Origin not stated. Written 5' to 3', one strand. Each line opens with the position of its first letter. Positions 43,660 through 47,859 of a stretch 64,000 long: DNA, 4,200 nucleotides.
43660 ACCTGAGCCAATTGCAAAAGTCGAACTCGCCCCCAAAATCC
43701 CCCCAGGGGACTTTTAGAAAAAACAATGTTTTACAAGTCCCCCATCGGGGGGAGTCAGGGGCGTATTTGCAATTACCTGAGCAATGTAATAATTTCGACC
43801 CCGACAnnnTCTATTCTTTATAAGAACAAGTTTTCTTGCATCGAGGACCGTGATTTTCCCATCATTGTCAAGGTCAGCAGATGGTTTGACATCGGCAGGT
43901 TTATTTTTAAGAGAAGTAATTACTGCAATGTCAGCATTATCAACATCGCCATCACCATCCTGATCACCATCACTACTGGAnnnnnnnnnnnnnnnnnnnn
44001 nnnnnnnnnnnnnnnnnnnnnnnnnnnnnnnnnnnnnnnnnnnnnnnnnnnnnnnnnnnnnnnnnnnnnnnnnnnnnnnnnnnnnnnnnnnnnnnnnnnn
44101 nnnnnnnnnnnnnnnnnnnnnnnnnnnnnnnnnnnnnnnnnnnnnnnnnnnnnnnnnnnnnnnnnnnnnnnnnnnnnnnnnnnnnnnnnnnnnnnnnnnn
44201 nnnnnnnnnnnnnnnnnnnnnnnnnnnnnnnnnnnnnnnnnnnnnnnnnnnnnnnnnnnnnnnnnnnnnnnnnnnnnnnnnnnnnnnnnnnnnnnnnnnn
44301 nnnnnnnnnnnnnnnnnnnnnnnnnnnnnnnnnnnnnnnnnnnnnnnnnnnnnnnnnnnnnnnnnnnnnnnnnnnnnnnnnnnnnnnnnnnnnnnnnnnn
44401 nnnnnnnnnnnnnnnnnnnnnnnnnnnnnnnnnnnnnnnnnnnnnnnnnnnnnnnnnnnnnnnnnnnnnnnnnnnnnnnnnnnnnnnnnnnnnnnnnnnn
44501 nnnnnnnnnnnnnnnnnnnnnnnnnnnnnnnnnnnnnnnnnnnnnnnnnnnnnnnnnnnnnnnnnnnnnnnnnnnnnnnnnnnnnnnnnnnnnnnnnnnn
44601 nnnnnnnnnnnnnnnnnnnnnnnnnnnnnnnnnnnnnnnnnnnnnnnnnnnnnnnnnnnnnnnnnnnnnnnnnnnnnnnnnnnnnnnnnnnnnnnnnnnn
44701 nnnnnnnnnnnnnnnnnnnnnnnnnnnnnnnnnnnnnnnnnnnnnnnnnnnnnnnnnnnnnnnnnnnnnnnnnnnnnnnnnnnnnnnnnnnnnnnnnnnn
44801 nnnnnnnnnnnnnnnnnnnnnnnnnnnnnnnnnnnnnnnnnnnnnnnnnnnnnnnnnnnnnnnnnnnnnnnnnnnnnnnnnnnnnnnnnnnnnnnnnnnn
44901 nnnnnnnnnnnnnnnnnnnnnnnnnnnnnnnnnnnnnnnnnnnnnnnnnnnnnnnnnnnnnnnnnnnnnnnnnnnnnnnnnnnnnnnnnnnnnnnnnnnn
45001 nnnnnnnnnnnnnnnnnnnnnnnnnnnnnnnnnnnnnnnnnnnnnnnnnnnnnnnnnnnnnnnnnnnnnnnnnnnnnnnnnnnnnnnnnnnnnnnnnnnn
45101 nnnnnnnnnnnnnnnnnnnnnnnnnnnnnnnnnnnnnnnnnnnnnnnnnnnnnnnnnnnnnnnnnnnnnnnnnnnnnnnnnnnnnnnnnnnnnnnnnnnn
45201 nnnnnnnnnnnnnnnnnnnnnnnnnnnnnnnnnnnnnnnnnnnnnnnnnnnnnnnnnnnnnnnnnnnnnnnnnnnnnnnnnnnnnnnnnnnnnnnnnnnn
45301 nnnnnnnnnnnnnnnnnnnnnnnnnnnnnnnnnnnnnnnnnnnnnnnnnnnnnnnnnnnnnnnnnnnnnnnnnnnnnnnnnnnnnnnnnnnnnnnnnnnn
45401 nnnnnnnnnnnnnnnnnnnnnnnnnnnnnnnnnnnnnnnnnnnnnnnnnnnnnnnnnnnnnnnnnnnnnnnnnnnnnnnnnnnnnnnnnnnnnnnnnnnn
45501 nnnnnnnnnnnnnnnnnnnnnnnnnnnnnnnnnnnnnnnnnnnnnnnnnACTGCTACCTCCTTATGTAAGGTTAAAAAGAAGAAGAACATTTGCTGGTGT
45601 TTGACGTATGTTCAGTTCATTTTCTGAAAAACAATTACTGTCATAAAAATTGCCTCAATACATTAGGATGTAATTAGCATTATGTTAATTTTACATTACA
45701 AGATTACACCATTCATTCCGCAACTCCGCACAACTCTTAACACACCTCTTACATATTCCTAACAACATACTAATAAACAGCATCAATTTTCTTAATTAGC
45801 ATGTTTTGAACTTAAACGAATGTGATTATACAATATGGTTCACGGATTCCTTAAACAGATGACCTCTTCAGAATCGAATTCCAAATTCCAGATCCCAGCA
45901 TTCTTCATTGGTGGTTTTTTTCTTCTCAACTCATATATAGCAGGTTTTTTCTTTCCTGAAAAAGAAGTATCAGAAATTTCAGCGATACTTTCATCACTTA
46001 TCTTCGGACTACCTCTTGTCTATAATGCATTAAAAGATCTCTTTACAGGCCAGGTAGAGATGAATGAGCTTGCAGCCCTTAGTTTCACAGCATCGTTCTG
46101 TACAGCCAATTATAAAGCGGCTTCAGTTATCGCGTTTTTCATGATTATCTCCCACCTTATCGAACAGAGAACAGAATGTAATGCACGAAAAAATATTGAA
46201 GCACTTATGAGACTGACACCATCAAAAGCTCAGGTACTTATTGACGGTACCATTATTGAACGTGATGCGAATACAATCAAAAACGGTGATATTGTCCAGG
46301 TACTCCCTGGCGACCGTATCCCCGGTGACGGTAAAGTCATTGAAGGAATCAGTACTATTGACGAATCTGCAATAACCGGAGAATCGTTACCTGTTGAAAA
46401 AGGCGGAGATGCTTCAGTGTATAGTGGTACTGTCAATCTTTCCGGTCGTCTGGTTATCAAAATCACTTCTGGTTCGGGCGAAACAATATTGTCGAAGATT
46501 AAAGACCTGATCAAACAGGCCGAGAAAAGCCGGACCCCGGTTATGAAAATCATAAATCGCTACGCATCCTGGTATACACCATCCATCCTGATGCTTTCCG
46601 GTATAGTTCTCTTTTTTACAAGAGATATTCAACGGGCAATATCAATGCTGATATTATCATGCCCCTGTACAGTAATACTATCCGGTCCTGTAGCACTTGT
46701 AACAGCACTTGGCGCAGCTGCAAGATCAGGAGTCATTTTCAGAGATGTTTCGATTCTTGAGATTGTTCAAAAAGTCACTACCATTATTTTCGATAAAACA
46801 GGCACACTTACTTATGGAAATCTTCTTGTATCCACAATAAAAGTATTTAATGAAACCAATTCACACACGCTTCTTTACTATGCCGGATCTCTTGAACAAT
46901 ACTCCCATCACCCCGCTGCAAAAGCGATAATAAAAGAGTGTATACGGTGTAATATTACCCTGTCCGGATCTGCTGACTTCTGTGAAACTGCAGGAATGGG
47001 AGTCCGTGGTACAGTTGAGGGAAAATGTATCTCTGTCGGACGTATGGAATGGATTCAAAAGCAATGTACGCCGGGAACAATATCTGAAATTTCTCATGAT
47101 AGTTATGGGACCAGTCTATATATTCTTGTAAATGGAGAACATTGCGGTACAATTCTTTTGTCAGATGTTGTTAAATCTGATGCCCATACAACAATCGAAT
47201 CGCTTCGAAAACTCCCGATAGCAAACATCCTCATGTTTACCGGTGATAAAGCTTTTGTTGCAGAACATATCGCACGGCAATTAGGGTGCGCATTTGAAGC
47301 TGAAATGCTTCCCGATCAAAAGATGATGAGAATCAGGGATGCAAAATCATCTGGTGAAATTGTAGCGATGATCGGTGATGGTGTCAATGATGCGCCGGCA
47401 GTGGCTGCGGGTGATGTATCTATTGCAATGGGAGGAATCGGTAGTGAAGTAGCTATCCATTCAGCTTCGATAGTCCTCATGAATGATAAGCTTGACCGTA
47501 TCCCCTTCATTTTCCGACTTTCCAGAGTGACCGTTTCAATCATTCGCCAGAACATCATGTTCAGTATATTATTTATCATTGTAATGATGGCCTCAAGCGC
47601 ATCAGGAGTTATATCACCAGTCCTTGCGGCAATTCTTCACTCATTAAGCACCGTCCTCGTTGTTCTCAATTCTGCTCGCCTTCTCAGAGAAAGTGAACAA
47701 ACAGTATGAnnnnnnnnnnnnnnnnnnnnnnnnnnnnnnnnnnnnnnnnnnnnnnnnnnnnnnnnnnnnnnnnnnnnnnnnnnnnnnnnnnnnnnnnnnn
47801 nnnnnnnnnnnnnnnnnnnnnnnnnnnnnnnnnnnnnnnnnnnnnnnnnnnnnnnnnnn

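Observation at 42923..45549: Minimal cohesin-dockerin pair: cohesin-like PEP-CTERM-like surface protein next to a dockerin-tagged metallophosphoesterase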

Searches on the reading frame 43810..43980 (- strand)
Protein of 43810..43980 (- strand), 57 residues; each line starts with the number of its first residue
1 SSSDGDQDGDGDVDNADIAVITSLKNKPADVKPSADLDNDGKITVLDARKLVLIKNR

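Call 66: search_solved_structures(query=A3, max_evalue=1, show_alignments=2)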
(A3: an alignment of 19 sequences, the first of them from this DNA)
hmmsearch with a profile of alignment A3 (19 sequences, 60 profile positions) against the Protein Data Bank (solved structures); distinct sequences matched with E-value up to 1: 221 (the best 60 are shown).
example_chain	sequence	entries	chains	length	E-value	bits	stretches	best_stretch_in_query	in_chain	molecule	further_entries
2y3n_B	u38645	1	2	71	2.2e-10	43.5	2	4-48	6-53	CELLULOSOMAL FAMILY-48 PROCESSIVE GLYCOSIDE HYDROLASE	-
8x39_A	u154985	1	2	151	5.3e-09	39.1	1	5-49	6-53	Serine protease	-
8x3a_A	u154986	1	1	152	5.4e-09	39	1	5-49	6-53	Serine protease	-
4fl4_A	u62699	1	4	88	5.1e-07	32.7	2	5-34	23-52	Glycoside hydrolase family 9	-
6kg9_A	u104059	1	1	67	2.3e-05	27.4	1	4-26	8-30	And cellulose-binding endoglucanase family 9 CelL ortholog dockerin domain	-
5lxv_B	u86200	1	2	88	5.5e-05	26.2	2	2-41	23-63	Carbohydrate-binding protein WP_009985128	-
3ul4_B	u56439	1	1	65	9.5e-05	25.4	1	4-48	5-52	Cellulosome enzyme, dockerin type I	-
4cj0_A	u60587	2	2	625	0.0001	25.4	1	5-50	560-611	ENDOGLUCANASE D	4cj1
1clc_A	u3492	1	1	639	0.00011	25.3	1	5-50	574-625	ENDOGLUCANASE CELD; EC: 3.2.1.4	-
1daq_A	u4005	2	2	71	0.00013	25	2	3-33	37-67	ENDOGLUCANASE SS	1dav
2jnk_A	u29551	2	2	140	0.00015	24.8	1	3-43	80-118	Hyalurononglucosaminidase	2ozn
1ohz_B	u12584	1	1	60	0.00019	24.5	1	5-49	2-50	ENDO-1,4-BETA-XYLANASE Y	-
2ccl_B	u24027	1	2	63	0.00021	24.4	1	5-49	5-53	ENDO-1,4-BETA-XYLANASE Y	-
2mte_A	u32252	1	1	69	0.0003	23.9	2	3-33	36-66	Cellulose 1,4-beta-cellobiosidase (reducing end) CelS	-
5nrk_B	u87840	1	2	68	0.0003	23.9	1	4-24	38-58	DocCel5: Type I dockerin repeat domain from A. cellulolyticus family 5 endoglucanase WP_01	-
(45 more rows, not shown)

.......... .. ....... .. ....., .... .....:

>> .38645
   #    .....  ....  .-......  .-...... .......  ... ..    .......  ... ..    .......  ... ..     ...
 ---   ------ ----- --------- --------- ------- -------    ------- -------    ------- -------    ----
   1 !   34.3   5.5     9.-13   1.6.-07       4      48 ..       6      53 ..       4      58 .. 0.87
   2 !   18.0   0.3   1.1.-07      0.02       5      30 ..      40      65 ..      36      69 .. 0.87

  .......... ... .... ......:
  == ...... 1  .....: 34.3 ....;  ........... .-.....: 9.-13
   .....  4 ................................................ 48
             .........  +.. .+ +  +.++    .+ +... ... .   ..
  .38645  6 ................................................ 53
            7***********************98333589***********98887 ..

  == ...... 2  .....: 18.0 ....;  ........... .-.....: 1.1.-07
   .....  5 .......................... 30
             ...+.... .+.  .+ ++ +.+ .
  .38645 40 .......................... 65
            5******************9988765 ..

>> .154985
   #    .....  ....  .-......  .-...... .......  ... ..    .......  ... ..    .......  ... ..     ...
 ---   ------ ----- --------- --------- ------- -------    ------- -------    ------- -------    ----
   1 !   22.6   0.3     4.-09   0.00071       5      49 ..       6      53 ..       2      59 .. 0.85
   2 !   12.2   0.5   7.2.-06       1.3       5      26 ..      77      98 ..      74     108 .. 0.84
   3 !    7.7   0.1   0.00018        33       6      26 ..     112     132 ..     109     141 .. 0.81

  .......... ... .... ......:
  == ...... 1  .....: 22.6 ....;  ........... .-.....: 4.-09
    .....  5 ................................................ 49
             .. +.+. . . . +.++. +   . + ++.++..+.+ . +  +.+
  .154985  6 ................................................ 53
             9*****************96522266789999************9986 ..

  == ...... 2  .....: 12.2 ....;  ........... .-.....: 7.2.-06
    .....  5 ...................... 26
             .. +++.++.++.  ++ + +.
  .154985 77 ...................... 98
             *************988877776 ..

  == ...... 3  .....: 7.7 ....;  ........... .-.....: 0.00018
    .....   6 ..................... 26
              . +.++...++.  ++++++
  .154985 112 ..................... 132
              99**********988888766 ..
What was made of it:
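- On Dockerin type I (PF00404): The profile's best PDB hits are dockerins, with 2y3n_B at 2.2e-10 (call 66).
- Checked: Their profile finds solved dockerins first: 2y3n_B at E 2.2e-10, 4fl4_A, 3ul4_B, 1ohz_B (call 66).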

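Call 67: search_protein_families(library=pfam, alignment_id=A3, max_evalue=0.1)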
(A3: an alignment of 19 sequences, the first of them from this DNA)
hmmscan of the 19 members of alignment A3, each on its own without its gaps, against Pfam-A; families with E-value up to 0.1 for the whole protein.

A. member 1, seq(57 aa): 5 families
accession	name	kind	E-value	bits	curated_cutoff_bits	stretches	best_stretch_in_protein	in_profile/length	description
PF00404.24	Dockerin_1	-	0.00011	22.7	22.9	1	5-50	2-51/57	Dockerin type I domain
PF00036.39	EF-hand_1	-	0.0038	17.1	25.4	0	35-45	9-19/29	EF hand domain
PF13405.12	EF-hand_6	-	0.017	15.2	25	0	36-51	10-25/30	EF-hand domain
PF13499.12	EF-hand_7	-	0.043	14.6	30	0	6-47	12-61/67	EF-hand domain pair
PF13202.12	EF-hand_5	-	0.061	13.3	25.9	1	35-45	8-18/25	EF hand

B. families by the number of members that match (of 19 scanned): 12 families
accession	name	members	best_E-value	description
PF00404.24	Dockerin_1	19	3.2e-13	Dockerin type I domain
PF13405.12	EF-hand_6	19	0.00013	EF-hand domain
PF00036.39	EF-hand_1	18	3.9e-05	EF hand domain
PF13202.12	EF-hand_5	16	1.9e-06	EF hand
PF13499.12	EF-hand_7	14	1.4e-05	EF-hand domain pair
PF13517.12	FG-GAP_3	5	0.0082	FG-GAP-like repeat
PF01839.29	FG-GAP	4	0.0064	FG-GAP repeat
PF13833.12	EF-hand_8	3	0.015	EF-hand domain pair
PF25551.1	DUF7929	2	0.02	Domain of unknown function (DUF7929)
PF05279.16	Asp-B-Hydro_N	1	0.039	Aspartyl beta-hydroxylase N-terminal region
PF20615.3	DUF6802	1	0.073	Family of unknown function (DUF6802)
PF16937.10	T3SS_HrpK1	1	0.074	Type III secretion system translocator protein, HrpF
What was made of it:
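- On Dockerin type I (PF00404): All 19 subfamily tails match at E <= 0.1, best 3.2e-13 (call 67).
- Checked: All 19 tails of this subfamily hit Dockerin_1, best E 3.2e-13 (call 67).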

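Call 83: find_homologous_proteins(query=A3, max_evalue=0.00001)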
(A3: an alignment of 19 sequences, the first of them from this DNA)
Query A3 (19 sequences) (57 aa, profile of the alignment): 106 proteins with E <= 0.00001 among 2880 candidates.
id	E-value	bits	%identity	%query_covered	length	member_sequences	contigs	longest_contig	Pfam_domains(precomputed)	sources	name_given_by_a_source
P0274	2.8e-24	103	60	88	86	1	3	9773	PF11617.14,PF00404.25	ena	-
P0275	3.2e-24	102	60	100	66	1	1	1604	PF00404.25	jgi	-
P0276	2.7e-22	96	60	82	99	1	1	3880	-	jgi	-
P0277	4.3e-22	96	57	82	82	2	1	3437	-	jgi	-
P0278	1.8e-21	93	58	93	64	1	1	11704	PF00404.25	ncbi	ncbi:MAG: dockerin type I domain-containing protein [Nitrospirota bacterium]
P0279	3.6e-21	93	55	93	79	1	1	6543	-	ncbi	ncbi:hypothetical protein DRQ00_05465, partial [candidate division KSB1 bacterium]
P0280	5.1e-21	92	57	93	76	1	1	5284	-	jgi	-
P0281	1.0e-20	91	57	93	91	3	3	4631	PF00404.25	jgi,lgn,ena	-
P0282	1.1e-20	91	71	96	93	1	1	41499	-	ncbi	-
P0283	1.9e-20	90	56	95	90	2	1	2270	PF00404.25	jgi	-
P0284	1.9e-20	90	55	82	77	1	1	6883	-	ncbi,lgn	-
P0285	5.9e-20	89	58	67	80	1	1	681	-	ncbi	-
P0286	8.4e-20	88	61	81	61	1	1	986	PF00404.25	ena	-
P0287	1.4e-19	87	58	88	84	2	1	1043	PF00404.25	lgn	-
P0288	2.1e-19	87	64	88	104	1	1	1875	PF00404.25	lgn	-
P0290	3.4e-19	86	56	88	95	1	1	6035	PF00404.25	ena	-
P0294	1.7e-18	84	58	93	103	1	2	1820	PF02412.24,PF00404.25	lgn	-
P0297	1.2e-17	81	53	56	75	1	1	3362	PF00404.25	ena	-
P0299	2.6e-17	80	56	88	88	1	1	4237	PF00404.25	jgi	jgi:hypothetical protein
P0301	5.5e-17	79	44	82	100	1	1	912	PF00404.25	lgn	-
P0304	2.4e-16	77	58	84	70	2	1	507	PF00404.25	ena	-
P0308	1.2e-15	75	48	82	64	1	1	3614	PF00404.25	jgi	jgi:hypothetical protein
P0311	3.6e-15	73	54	72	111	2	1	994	PF00404.25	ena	-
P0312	4.0e-15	73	51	86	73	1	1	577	PF00404.25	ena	-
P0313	6.0e-15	73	47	86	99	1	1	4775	PF00404.25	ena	-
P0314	6.7e-15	72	47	96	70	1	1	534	PF00404.25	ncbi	-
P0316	1.3e-14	72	55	93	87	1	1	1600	PF00404.25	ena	-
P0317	1.8e-14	71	40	93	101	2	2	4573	PF00404.25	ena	-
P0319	2.0e-14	71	44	88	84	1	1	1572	PF00404.25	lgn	-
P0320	3.7e-14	70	51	93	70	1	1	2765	PF00404.25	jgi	jgi:Dockerin type I domain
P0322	6.6e-14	69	47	100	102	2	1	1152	PF00404.25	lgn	-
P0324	2.0e-13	68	67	32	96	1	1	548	PF00404.25,PF13202.13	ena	-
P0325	2.4e-13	67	51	86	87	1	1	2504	PF00404.25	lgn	-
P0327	4.5e-13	67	48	84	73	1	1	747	PF00404.25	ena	-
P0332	1.4e-12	65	47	100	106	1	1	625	PF00404.25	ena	-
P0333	1.6e-12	65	50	82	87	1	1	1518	PF00404.25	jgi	jgi:hypothetical protein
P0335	3.2e-12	64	42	100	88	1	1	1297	PF00404.25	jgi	jgi:hypothetical protein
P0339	9.6e-12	62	64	39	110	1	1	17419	PF00404.25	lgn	-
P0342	1.7e-11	62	52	54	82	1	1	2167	PF00404.25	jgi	jgi:hypothetical protein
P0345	1.3e-10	59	54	70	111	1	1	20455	PF00404.25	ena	-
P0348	3.3e-10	57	60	44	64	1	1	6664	PF00404.25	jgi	-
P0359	1.7e-8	52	39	93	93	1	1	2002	PF00404.25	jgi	jgi:hypothetical protein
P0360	2.3e-8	52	46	93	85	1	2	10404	PF00404.25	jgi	-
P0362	2.9e-8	51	48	86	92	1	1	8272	PF00404.25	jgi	-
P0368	1.5e-7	49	42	82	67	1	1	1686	PF13405.13,PF00404.25,PF13499.13,PF13202.13,PF00036.39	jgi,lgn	-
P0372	6.7e-7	47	36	82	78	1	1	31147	PF00404.25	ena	-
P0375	3.8e-6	44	41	75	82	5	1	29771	PF00404.25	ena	-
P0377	4.9e-6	44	46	84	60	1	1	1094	PF13405.13,PF00404.25,PF13499.13,PF13202.13,PF00036.39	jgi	jgi:hypothetical protein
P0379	9.5e-6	43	39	88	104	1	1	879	PF13405.13,PF00404.25,PF13202.13,PF00036.39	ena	-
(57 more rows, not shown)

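Call 84: find_encoding_contigs(protein=P0278, flank=6000, max_places=2)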
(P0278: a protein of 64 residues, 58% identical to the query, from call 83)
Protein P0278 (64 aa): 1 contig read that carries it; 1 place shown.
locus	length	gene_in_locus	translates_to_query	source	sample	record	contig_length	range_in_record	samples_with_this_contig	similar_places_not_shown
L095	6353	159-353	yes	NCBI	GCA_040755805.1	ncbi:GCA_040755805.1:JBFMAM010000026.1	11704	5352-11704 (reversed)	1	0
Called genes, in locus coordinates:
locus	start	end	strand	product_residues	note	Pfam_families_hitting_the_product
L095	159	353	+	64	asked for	PF00404:Dockerin_1 (weak)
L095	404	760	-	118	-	PF02261:Asp_decarbox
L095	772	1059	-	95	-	PF02686:GatC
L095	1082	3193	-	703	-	PF00580:UvrD-helicase, PF13245:AAA_19, PF13604:AAA_30 (faint), PF01443:Viral_helicase1 (faint), PF13361:UvrD_C, PF13538:UvrD_C_2, PF21196:PcrA_UvrD_tudor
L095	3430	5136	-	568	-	PF00483:NTP_transferase, PF01128:IspD (weak), PF12804:NTP_transf_3, PF25084:LbH_EIF2B, PF00132:Hexapep, PF25087:GMPPB_C, PF00132:Hexapep, PF14602:Hexapep_2 (weak)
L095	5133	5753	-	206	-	PF04367:DUF502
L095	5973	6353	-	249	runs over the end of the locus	PF20772:TACO1_YebC_N, PF01709:Transcrip_reg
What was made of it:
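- One dockerin of this subtype, at a contig edge, has no cohesin gene downstream (call 84).
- Tried and rejected: The one context examined was at a contig edge and uninformative (call 84).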

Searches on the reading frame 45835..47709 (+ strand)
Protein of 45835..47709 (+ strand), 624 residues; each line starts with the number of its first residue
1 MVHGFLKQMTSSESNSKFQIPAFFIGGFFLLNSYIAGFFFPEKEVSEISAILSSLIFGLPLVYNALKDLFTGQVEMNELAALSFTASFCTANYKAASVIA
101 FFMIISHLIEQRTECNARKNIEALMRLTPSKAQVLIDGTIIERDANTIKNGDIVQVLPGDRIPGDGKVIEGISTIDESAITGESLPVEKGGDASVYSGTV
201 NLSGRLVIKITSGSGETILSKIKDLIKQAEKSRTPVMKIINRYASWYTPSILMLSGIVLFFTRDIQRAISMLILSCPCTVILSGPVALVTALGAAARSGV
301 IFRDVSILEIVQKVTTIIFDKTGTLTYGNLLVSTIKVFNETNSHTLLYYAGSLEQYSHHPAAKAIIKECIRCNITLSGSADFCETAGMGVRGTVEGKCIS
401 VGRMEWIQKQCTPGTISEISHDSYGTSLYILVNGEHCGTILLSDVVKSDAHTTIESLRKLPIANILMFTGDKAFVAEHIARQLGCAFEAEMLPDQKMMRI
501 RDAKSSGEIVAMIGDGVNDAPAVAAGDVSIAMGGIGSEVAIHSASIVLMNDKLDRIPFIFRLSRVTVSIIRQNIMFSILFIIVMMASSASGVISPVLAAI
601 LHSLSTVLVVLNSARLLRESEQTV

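Call 3: search_protein_families(library=pfam, proteins=[window:45835-47709:+], max_evalue=1)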
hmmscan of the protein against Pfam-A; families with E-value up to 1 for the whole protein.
window:45835-47709:+ (624 aa): 4 families
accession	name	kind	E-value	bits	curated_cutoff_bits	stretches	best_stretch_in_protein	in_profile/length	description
PF00122.25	E1-E2_ATPase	-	2.5e-46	157.9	28.1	1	127-297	2-180/181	E1-E2 ATPase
PF00702.32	Hydrolase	-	6e-21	76.1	26.4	1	315-525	2-189/191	haloacid dehalogenase-like hydrolase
PF08282.18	Hydrolase_3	-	0.43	10.7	20.9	0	506-551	202-247/255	haloacid dehalogenase-like hydrolase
PF10267.14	Tmemb_cc2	-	0.73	9.4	32.8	0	572-614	349-391/397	Predicted transmembrane and coiled-coil 2 protein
